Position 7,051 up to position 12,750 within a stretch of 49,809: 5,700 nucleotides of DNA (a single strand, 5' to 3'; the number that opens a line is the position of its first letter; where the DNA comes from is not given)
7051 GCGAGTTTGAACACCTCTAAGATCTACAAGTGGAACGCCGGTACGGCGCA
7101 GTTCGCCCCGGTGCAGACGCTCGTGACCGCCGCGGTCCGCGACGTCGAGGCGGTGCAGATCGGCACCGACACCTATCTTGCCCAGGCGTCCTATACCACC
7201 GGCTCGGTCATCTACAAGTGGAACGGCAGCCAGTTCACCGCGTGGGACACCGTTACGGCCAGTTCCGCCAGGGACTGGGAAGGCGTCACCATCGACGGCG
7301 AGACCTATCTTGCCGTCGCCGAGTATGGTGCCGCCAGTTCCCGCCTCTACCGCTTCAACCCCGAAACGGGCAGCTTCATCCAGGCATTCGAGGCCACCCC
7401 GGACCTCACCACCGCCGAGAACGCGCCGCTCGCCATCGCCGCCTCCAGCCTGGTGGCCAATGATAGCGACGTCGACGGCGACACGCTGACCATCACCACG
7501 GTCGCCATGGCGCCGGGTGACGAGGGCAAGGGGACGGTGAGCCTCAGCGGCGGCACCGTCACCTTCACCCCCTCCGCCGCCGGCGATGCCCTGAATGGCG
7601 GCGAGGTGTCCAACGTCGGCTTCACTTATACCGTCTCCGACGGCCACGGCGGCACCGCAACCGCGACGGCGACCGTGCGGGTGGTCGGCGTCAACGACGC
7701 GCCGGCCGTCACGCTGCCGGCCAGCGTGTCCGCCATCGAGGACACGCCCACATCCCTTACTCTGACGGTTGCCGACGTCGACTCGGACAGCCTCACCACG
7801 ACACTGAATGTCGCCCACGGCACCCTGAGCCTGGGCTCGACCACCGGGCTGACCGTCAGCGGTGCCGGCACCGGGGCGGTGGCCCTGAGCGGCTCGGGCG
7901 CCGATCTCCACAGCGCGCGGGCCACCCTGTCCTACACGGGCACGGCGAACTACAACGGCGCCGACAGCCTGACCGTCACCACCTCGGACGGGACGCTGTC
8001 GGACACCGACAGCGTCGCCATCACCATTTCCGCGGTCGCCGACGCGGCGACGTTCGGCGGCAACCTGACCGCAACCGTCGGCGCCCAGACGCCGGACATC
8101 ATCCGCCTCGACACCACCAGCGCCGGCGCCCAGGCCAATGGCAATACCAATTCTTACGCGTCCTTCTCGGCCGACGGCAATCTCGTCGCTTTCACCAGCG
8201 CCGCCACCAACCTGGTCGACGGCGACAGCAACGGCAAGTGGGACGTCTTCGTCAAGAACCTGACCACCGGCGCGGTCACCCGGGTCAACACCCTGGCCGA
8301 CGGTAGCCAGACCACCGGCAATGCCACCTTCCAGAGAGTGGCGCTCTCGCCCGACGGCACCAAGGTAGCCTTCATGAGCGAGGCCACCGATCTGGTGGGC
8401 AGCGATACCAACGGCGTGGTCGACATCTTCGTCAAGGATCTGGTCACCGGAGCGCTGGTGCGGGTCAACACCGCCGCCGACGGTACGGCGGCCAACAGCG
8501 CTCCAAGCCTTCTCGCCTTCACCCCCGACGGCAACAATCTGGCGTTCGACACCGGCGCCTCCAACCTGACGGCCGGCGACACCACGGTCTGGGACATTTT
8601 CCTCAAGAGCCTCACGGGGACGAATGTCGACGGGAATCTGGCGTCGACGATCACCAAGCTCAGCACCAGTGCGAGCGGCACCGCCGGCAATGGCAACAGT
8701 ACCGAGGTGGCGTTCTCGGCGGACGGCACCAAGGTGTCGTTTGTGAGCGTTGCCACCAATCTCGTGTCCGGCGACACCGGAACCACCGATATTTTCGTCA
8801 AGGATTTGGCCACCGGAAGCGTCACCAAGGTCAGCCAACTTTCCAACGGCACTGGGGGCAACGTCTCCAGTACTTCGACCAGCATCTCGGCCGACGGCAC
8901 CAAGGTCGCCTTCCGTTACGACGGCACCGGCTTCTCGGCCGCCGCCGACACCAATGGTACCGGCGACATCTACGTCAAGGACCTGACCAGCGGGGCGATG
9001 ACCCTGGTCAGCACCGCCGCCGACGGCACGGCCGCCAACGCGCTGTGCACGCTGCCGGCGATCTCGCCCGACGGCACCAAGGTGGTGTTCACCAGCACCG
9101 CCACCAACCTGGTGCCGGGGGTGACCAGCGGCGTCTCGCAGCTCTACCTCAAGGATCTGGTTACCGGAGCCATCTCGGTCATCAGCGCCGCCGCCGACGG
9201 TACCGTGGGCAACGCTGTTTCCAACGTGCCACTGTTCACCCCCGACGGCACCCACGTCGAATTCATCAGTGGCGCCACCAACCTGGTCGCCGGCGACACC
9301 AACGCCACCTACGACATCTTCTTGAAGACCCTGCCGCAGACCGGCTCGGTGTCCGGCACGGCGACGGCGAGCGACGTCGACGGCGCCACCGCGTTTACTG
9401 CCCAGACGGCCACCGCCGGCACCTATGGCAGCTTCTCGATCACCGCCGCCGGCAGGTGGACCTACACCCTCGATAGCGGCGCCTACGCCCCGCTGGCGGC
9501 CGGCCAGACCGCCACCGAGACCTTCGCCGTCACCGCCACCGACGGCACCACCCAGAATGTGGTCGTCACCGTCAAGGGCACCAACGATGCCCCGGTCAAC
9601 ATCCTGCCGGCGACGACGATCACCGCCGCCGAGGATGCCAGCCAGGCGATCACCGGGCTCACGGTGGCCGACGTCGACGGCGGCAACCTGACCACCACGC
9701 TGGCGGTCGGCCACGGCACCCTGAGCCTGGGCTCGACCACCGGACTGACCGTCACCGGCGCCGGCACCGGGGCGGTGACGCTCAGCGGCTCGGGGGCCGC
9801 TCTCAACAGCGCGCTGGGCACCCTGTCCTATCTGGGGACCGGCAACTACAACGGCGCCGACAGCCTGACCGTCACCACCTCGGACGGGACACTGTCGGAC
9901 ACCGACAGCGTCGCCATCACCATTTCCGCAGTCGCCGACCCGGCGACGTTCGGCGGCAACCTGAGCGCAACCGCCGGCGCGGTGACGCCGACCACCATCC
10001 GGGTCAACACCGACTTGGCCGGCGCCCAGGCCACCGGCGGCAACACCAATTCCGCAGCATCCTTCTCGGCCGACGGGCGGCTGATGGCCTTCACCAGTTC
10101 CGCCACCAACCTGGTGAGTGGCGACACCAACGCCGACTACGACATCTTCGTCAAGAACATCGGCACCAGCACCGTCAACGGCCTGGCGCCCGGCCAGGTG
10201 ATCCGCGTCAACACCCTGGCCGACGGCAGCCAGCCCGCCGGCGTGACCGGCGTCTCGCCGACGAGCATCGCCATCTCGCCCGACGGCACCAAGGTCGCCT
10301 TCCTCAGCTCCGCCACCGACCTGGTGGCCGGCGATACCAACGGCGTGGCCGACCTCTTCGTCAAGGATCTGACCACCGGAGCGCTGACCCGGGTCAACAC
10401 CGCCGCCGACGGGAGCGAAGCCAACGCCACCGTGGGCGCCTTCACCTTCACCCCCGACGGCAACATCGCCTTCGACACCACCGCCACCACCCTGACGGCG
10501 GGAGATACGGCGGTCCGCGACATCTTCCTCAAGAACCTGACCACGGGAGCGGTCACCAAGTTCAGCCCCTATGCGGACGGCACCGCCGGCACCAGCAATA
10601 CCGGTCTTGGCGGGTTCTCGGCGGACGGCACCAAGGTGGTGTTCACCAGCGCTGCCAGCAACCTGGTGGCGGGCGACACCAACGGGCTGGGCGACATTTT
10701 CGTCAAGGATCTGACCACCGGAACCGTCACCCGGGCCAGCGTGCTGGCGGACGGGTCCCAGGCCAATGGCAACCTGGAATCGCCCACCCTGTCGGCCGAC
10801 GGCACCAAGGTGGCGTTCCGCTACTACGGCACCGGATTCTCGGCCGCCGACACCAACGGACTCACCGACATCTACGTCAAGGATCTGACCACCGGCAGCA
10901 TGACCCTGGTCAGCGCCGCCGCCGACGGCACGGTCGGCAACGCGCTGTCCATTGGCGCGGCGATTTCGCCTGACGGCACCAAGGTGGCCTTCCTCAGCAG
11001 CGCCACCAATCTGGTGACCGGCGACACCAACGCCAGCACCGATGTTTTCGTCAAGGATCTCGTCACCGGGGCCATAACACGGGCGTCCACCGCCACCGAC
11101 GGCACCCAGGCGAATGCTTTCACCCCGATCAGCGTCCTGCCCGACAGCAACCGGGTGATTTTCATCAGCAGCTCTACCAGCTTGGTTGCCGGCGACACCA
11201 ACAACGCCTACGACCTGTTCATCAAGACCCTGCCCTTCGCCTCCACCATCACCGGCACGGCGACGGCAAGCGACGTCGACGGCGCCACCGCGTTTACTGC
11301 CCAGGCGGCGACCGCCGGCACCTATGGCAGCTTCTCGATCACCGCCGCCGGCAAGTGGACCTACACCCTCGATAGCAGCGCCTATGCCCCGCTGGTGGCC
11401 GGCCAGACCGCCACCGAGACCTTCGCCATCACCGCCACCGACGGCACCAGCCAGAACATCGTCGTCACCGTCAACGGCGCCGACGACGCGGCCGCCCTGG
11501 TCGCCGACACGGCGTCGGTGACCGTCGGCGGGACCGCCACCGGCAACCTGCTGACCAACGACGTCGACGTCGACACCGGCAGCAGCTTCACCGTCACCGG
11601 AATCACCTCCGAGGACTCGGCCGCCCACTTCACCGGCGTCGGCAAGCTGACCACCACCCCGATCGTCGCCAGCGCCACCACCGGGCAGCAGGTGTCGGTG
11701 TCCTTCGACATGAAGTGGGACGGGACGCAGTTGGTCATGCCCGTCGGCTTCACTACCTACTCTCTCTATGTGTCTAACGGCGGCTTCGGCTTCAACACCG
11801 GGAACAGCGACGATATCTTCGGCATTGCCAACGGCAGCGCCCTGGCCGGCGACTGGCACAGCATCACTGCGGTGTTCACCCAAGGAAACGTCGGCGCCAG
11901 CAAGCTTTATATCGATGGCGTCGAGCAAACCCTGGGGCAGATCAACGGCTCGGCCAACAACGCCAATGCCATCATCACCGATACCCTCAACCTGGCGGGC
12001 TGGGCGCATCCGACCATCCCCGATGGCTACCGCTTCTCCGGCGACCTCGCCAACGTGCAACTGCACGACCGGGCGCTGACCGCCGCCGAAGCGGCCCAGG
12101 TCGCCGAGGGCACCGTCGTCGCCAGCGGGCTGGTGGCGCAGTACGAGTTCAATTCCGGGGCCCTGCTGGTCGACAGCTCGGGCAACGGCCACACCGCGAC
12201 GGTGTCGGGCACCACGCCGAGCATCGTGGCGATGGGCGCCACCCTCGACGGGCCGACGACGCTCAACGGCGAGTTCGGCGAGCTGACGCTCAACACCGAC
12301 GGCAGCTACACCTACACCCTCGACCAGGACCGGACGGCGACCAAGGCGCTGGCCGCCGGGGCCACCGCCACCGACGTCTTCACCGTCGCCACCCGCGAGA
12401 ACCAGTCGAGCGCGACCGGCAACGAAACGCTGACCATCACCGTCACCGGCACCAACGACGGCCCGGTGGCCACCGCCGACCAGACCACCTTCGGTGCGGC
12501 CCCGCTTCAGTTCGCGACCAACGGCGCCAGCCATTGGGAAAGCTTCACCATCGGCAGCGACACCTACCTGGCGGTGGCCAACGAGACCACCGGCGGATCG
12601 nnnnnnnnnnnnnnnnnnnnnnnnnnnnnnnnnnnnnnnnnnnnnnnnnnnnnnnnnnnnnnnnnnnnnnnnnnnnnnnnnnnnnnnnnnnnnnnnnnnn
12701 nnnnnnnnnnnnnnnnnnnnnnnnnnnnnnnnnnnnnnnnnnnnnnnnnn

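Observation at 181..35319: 35.1-kb single ORF with T1SS-substrate features but no secretion or retention genes in the 14 kb downstream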

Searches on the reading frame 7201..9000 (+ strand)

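Call 23: search_protein_families(library=pfam, proteins=[window:7201-9000:+], max_evalue=0.01)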
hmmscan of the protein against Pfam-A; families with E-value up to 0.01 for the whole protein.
window:7201-9000:+ (600 aa): 6 families
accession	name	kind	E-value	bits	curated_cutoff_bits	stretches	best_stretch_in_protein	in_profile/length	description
PF17963.7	Big_9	-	4.4e-19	69.6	23.6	2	68-159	10-88/89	Bacterial Ig domain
PF17892.7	Cadherin_5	-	9.3e-17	61.1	26.5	1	69-161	13-97/98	Cadherin-like domain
PF07676.18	PD40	-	4.4e-14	52.4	20.9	0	546-592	3-38/38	WD40-like Beta Propeller Repeat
PF17803.7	Cadherin_4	-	3.3e-12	47.2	25.1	2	69-122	21-71/71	Bacterial cadherin-like domain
PF03736.22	EPTP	-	1.1e-07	32.2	21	1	11-53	1-42/42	EPTP domain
PF08140.16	Cuticle_1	-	0.0012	19.3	27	0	324-343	8-28/40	Crustacean cuticle protein repeat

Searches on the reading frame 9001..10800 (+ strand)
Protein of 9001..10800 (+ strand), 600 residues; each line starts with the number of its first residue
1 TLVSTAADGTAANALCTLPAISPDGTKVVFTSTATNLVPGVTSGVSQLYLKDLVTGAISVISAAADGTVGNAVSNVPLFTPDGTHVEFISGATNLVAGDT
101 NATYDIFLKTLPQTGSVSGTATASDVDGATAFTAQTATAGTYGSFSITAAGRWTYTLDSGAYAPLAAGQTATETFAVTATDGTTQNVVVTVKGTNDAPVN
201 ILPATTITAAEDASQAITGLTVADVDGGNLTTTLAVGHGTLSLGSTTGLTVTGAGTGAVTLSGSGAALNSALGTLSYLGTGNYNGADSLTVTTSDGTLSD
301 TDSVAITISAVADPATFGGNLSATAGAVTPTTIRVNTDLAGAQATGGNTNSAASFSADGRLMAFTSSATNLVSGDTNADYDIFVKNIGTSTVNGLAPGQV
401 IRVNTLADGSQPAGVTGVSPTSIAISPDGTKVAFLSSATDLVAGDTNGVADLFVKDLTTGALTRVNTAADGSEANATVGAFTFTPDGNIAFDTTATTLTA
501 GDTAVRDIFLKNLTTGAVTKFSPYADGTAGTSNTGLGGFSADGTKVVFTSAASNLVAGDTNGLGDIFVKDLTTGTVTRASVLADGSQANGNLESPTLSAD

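Call 23: search_protein_families(library=pfam, proteins=[window:9001-10800:+], max_evalue=0.01)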
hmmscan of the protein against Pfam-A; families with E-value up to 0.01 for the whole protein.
window:9001-10800:+ (600 aa): 5 families
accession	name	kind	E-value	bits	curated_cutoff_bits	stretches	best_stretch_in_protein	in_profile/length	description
PF07676.18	PD40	-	1.2e-18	66.9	20.9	1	18-49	13-37/38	WD40-like Beta Propeller Repeat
PF17803.7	Cadherin_4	-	1.2e-06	29.4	25.1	2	110-155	22-71/71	Bacterial cadherin-like domain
PF17963.7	Big_9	-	6.8e-05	24.1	23.6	1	110-191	12-88/89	Bacterial Ig domain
PF08140.16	Cuticle_1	-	0.0019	18.7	27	0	21-38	6-23/40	Crustacean cuticle protein repeat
PF04085.20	MreC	-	0.0038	17.5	28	0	41-68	98-125/147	Rod shape-determining protein MreC, barrel core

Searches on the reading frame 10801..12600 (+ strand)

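Call 23: search_protein_families(library=pfam, proteins=[window:10801-12600:+], max_evalue=0.01)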
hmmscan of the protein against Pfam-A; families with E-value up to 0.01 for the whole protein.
window:10801-12600:+ (600 aa): 3 families
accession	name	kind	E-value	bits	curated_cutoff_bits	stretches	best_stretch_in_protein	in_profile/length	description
PF17803.7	Cadherin_4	-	3.4e-18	66.4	25.1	4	219-274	2-58/71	Bacterial cadherin-like domain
PF17963.7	Big_9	-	7.3e-06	27.2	23.6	2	148-224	17-86/89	Bacterial Ig domain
PF03736.22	EPTP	-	0.00099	19.6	21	1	575-597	12-33/42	EPTP domain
